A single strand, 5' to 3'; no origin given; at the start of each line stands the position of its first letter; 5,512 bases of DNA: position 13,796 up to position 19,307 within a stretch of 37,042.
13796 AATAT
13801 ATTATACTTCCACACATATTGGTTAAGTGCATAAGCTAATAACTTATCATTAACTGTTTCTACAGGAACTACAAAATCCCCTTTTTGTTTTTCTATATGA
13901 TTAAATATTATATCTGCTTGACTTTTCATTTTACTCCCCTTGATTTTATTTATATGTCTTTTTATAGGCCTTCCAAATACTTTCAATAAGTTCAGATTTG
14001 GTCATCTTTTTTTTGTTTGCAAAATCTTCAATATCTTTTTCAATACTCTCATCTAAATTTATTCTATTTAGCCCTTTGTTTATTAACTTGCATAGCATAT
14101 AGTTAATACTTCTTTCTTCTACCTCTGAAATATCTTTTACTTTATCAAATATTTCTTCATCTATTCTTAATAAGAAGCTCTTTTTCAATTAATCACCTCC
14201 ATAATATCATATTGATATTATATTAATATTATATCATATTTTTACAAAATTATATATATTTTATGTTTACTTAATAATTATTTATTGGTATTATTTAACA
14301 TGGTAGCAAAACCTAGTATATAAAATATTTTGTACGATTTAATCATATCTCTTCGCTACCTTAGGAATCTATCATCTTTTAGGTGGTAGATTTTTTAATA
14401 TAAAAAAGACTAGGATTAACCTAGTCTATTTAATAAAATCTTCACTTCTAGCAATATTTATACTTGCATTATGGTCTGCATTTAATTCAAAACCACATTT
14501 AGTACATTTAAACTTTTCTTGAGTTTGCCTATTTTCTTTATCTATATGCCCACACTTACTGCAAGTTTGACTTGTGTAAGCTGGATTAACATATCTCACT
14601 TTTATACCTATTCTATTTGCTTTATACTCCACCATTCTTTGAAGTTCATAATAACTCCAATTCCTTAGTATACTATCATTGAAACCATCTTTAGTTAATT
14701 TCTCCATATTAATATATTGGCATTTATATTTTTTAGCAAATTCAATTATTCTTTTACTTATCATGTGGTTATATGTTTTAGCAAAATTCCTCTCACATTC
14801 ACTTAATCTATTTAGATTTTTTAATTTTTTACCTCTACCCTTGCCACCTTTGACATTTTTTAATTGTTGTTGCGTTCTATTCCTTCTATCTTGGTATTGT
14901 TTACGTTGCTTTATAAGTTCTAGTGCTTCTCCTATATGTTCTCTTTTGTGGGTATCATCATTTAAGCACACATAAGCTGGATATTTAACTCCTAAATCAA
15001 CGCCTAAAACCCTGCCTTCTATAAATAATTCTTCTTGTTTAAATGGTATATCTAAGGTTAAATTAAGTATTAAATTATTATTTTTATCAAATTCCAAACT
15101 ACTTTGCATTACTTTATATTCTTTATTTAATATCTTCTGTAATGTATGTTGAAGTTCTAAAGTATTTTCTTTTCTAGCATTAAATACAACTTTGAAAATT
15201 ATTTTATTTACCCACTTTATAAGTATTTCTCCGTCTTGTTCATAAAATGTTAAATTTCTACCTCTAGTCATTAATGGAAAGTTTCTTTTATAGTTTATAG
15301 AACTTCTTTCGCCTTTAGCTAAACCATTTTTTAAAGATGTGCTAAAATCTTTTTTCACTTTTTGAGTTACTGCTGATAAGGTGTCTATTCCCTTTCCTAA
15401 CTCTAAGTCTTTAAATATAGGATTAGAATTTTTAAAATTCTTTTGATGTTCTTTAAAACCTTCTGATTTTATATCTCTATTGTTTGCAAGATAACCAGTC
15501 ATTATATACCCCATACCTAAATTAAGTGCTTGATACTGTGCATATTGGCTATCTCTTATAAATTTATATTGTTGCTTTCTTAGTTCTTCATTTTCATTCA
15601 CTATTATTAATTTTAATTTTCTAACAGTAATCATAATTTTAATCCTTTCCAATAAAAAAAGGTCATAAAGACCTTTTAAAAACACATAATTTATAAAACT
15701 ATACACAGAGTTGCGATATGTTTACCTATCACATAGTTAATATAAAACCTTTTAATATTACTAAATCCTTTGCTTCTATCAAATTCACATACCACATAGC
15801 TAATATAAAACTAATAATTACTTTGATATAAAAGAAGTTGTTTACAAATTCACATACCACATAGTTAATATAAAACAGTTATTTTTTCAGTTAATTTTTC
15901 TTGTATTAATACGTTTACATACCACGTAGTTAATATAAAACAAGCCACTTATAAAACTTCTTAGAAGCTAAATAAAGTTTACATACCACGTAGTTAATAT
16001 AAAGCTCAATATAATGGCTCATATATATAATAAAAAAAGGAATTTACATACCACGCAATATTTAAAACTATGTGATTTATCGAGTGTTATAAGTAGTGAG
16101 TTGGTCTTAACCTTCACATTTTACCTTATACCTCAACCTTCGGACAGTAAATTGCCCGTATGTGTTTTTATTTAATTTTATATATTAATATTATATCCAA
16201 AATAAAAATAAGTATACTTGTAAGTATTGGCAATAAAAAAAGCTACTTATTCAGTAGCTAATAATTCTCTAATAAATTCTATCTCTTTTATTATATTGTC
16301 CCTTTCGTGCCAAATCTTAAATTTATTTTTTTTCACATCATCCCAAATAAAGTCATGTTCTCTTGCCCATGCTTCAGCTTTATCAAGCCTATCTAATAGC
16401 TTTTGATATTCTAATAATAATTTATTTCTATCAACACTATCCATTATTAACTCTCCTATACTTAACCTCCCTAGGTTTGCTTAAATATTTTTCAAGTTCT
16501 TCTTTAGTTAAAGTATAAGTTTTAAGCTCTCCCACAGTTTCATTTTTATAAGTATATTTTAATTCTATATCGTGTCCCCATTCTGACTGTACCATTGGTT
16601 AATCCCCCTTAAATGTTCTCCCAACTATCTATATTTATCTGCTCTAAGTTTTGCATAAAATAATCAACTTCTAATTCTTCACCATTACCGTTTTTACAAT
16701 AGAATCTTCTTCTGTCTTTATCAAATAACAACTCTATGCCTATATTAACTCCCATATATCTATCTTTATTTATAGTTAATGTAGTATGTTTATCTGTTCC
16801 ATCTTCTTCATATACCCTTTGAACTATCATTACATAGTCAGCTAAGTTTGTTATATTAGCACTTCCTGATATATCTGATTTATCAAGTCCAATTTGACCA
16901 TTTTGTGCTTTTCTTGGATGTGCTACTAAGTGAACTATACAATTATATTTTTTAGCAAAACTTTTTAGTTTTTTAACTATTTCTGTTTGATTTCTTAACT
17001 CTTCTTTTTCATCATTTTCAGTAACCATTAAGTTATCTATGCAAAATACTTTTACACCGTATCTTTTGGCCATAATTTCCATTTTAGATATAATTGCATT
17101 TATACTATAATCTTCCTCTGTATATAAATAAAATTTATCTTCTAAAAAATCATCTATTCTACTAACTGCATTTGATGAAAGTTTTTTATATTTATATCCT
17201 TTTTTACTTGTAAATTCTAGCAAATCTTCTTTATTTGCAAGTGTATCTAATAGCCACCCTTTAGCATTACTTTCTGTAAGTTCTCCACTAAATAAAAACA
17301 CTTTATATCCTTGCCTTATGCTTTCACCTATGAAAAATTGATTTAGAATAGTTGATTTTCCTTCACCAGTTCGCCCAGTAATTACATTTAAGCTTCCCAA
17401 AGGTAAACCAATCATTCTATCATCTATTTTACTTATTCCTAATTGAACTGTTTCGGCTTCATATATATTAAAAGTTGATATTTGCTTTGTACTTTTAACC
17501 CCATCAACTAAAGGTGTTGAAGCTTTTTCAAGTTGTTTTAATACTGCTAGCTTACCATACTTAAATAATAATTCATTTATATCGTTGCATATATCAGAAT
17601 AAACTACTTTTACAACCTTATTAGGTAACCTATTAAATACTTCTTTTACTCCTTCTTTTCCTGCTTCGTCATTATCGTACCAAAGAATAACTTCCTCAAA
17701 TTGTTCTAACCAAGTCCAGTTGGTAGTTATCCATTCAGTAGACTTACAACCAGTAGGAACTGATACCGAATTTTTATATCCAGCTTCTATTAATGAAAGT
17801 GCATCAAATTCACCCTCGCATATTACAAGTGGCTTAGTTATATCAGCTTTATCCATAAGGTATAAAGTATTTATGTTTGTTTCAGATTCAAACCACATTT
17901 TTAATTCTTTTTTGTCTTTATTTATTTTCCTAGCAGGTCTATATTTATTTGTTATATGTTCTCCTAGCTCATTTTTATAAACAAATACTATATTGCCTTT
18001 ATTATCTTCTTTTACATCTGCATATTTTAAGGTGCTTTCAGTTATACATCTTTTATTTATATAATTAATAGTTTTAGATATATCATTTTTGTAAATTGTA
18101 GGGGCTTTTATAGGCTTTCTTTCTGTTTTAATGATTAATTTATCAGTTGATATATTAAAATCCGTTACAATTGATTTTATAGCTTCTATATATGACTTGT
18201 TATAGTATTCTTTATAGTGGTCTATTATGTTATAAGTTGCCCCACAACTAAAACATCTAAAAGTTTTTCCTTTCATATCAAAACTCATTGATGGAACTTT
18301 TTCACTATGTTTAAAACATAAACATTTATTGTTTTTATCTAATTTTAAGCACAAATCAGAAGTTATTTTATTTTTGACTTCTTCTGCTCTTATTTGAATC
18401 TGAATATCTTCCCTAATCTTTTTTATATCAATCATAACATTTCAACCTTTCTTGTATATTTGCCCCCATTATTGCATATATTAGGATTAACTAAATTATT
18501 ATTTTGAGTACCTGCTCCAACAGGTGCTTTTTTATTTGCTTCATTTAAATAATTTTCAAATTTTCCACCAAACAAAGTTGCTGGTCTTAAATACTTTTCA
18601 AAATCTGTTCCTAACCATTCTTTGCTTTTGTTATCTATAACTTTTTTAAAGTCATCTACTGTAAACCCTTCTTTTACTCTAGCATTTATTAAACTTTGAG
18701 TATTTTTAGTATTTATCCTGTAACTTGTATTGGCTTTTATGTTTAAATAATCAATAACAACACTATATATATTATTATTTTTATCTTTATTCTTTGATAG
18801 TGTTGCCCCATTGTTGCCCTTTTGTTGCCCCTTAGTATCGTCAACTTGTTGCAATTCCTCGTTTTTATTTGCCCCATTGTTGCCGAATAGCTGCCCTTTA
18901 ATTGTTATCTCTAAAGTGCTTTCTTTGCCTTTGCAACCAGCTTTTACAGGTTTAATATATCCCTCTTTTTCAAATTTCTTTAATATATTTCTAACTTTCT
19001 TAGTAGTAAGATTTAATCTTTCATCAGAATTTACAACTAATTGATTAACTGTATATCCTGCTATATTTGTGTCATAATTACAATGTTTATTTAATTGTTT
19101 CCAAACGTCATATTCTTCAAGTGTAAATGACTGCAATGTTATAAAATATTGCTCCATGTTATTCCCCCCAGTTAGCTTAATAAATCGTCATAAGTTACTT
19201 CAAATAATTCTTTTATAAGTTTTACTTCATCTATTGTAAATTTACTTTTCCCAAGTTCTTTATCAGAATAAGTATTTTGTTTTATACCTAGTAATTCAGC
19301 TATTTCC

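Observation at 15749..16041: Spacers are in-frame near-matches to this phage's own conserved genes, implying they target related phages while the carrier escapes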

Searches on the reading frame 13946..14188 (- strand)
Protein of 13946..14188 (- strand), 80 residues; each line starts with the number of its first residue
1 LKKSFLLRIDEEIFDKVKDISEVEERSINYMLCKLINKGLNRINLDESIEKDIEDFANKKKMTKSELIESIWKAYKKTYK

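Call 14: search_protein_families(library=pfam, proteins=[window:13946-14188:-], max_evalue=0.01)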
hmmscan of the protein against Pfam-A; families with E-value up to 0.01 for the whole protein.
window:13946-14188:- (80 aa): 1 family
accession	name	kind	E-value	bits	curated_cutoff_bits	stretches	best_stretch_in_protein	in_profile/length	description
PF03869.20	Arc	-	0.003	17.8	20.4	0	4-33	6-35/50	Arc-like DNA binding domain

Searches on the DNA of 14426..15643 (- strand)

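Call 55: search_dna_similar(query=L011:5400-7700:+, collection=phages, mode=near, max_rows=20)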
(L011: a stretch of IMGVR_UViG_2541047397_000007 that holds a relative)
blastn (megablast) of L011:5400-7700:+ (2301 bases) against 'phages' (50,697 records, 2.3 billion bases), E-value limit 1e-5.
Records with a match: 3; places in all: 3; records where one place covers at least 80% of the query: 0.
Best place of each record, by identity: >=99% 1; 80-90% 2.
By first word of the organism name: Clostridium 2; Clostridioides 1.
By host as written in the record: Clostridium difficile strain CD105HE1 ribotype 076 2; - 1.
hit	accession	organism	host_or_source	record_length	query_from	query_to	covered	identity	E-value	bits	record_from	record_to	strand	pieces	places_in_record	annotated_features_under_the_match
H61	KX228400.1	Clostridium phage CDKM15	Clostridium difficile strain CD105HE1 ...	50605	1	175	8%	88.0%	1e-50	207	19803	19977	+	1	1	hypothetical protein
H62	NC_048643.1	Clostridium phage CDKM15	Clostridium difficile strain CD105HE1 ...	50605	1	175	8%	88.0%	1e-50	207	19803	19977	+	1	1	hypothetical protein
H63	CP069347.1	Clostridioides phage pCD5401_3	soil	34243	2025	2061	2%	100.0%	6e-9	69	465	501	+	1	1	record has no annotation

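Call 57: get_annotated_region(hit=H63, flank=400)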
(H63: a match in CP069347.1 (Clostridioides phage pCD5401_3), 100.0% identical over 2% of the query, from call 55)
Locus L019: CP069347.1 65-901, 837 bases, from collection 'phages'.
description: Clostridioides phage pCD5401_3, complete sequence.
organism: Clostridioides phage pCD5401_3 (NCBI taxid 2801343)
taxonomy: Viruses; Duplodnaviria; Heunggongvirae; Uroviricota; Caudoviricetes; Sherbrookevirus
host: -; source: soil; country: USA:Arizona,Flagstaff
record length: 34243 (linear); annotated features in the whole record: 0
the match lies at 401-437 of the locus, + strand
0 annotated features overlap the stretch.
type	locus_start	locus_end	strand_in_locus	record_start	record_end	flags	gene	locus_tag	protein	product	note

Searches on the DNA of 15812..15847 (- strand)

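Call 8: search_dna_similar(query=window:15812-15847:-, collection=phages, mode=distant, max_evalue=10, max_rows=15)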
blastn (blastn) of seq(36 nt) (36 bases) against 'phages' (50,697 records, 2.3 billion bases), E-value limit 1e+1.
Records with a match: 114; places in all: 117; records where one place covers at least 80% of the query: 6.
Best place of each record, by identity: >=99% 27; 95-99% 22; 90-95% 12; 80-90% 53.
By first word of the organism name: Aeromonas 16; Flavobacterium 14; Bacillus 12; Staphylococcus 9; Escherichia 6; Bacteroides 6; Enterobacter 6; Acinetobacter 5; Vibrio 5; Campylobacter 4; and 18 more.
By host as written in the record: - 16; Flavobacterium sp. BAL314 13; Bacillus anthracis Sterne 4; Bacillus anthracis 4; Aeromonas salmonicida 4; Aeromonas hydrophila BIOTECH 10089 3; Aeromonas hydrophila 3; Staphylococcus aureus 3; and 49 more.
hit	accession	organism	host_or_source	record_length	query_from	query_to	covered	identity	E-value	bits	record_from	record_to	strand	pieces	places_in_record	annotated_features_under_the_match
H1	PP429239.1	Salmonella phage vB_Si_CECAV_FGS017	Salmonella enterica subsp. enterica ...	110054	1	35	97%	82.9%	1e+0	34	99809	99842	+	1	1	endonuclease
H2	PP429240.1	Salmonella phage vB_Si_CECAV_FGS029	Salmonella enterica subsp. enterica ...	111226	1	35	97%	82.9%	1e+0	34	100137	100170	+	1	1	endonuclease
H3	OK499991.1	Bacillus phage vB_BanS_Sophrita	Bacillus anthracis Sterne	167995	1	31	86%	84.8%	5e+0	32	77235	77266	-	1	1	hypothetical protein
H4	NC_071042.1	Bacillus phage vB_BanS_Sophrita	Bacillus anthracis Sterne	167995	1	31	86%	84.8%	5e+0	32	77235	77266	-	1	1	hypothetical protein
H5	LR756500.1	uncultured phage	metagenomic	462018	7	35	81%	87.1%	5e+0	33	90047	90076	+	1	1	record has no annotation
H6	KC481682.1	Bacillus phage vB_BanS-Tsamsa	Bacillus anthracis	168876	5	32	78%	89.7%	4e-1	37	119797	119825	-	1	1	hypothetical protein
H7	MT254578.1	Bacillus phage Izhevsk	Bacillus cereus VKM B-370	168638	5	32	78%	89.7%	4e-1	37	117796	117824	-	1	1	permuted papain-like amidase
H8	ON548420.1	Bacillus phage vB_BanS-Thrax4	Bacillus anthracis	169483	5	32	78%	89.7%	4e-1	37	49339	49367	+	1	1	permuted papain-like amidase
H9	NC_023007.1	Bacillus phage vB_BanS-Tsamsa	Bacillus anthracis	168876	5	32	78%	89.7%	4e-1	37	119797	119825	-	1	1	enoyl-CoA hydratase/carnithine racemase-like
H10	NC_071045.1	Bacillus phage Izhevsk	Bacillus cereus VKM B-370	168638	5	32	78%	89.7%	4e-1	37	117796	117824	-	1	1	enoyl-CoA hydratase/carnithine racemase-like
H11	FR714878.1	Flavobacterium phage FKj-2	Flavobacterium sp.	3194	1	29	81%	86.2%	5e+0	33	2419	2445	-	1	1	none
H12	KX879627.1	Campylobacter phage vB_CjeM_Los1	Campylobacter jejuni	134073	3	30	78%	85.7%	1e+0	34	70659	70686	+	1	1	putative YopX protein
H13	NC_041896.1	Campylobacter phage vB_CjeM_Los1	Campylobacter jejuni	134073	3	30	78%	85.7%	1e+0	34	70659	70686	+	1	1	putative YopX protein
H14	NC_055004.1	Lactococcus phage vB_Llc_bIBBp6/4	Lactococcus lactis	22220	9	36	78%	85.7%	1e+0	34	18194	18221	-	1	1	hypothetical protein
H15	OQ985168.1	Lactococcus phage STA206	Lactococcus lactis PEN72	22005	9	36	78%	85.7%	1e+0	34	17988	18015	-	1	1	hypothetical protein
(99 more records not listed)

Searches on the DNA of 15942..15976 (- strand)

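Call 9: search_dna_similar(query=window:15942-15976:-, collection=phages, mode=distant, max_evalue=10, max_rows=15)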
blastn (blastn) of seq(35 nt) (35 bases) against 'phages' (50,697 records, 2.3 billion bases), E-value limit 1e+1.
Records with a match: 85; places in all: 85; records where one place covers at least 80% of the query: 2.
Best place of each record, by identity: >=99% 20; 95-99% 6; 90-95% 21; 80-90% 38.
By first word of the organism name: Vibrio 34; Salmonella 13; Clostridium 10; Klebsiella 8; Escherichia 7; Bacillus 4; Enterococcus 2; Microviridae 2; uncultured 1; Felixounavirus 1; and 3 more.
By host as written in the record: Clostridium perfringens 10; - 8; Vibrio parahaemolyticus 5; Vibrio sp. 4; Klebsiella pneumoniae 4; Salmonella enterica subsp. enterica serovar Enteritidis 3; Vibrio harveyi 2; Vibrio alginolyticus ATCC 17749 2; and 33 more.
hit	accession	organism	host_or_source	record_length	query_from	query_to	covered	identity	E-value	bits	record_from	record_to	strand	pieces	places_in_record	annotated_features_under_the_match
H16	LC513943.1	Enterococcus phage vB_EfaS-DELF1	Enterococcus faecalis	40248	1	32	91%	84.4%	4e+0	33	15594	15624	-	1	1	N-acetylmuramoyl-L-alanine amidase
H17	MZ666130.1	Enterococcus phage Bp29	Enterococcus faecium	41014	1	32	91%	84.4%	4e+0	33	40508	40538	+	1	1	none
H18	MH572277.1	Microviridae sp.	Ciona robusta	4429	3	29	77%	92.6%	1e-1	37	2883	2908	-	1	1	none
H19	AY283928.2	Vibrio phage KVP40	-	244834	3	29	77%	88.9%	4e-1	37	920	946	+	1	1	rnh: RNaseH ribonuclease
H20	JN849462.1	Vibrio phage phi-pp2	Vibrio parahaemolyticus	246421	3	29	77%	88.9%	4e-1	37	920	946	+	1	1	rnh: RNaseH ribonuclease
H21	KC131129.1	Vibrio phage VH7D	Vibrio harveyi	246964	3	29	77%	88.9%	4e-1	37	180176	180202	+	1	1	ribonuclease H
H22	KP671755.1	Vibrio phage ValKK3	Vibrio alginolyticus ATCC 17749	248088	3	29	77%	88.9%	4e-1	37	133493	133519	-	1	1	ribonuclease H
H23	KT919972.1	Vibrio phage phi-Grn1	Vibrio alginolyticus V1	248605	3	29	77%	88.9%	4e-1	37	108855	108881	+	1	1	ribonuclease H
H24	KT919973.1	Vibrio phage phi-ST2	Vibrio alginolyticus V1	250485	3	29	77%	88.9%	4e-1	37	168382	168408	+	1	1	ribonuclease H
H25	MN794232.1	Vibrio phage VH1_2019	Vibrio natiegens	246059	3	29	77%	88.9%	4e-1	37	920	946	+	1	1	xni: flap endonuclease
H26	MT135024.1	Vibrio phage V05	Vibrio parahaemolyticus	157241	3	29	77%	88.9%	4e-1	37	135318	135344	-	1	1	rnh: ribonuclease H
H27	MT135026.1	Vibrio phage V09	Vibrio parahaemolyticus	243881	3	29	77%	88.9%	4e-1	37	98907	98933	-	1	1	rnh: ribonuclease H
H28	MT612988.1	Vibrio phage vB_ValM_R10Z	Vibrio alginolyticus NBRC 15630 = ATCC ...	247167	3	29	77%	88.9%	4e-1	37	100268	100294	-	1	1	ribonuclease H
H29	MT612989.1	Vibrio phage vB_ValM_R11Z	Vibrio alginolyticus NBRC 15630 = ATCC ...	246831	3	29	77%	88.9%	4e-1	37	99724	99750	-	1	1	ribonuclease H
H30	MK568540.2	Vibrio phage Va3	Vibrio alginolyticus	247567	3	29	77%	88.9%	4e-1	37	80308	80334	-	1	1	ribonuclease H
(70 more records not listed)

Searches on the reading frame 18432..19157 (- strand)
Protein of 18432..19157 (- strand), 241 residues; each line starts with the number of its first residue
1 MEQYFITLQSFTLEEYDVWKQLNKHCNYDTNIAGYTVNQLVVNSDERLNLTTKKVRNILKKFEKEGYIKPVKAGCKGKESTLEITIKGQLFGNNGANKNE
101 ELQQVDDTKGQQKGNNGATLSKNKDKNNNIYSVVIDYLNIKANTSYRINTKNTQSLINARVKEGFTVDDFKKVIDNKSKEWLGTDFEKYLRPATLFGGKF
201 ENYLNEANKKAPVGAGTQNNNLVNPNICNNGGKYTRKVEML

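Call 12: search_protein_families(library=phrogs, proteins=[window:18432-19157:-], max_evalue=0.001)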
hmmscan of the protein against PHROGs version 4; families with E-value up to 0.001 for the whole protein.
window:18432-19157:- (241 aa): 7 families
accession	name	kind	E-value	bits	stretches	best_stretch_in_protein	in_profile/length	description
phrog_428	-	DNA, RNA and nucleotide metabolism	9.3e-43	148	1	46-216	135-320/455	replication initiation protein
phrog_1163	-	unknown function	5.3e-33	115.9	1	77-214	127-258/273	-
phrog_20981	-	unknown function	1.2e-20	75.3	1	121-220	167-267/293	-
phrog_22793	-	unknown function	1.4e-14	55.1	1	132-217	60-146/177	-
phrog_1701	-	DNA, RNA and nucleotide metabolism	8.2e-13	49.8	1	95-215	185-304/323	DnaD-like helicase loader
phrog_16167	-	DNA, RNA and nucleotide metabolism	2.6e-05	25.1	1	99-209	155-271/315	replication initiation protein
phrog_186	-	DNA, RNA and nucleotide metabolism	0.0008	20.2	0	46-157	70-174/308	DnaD-like helicase loader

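Call 96: search_protein_families(library=padloc, proteins=[window:18432-19157:-], max_evalue=0.001)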
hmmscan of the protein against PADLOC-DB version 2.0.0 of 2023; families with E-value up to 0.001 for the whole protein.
window:18432-19157:- (241 aa): 0 families
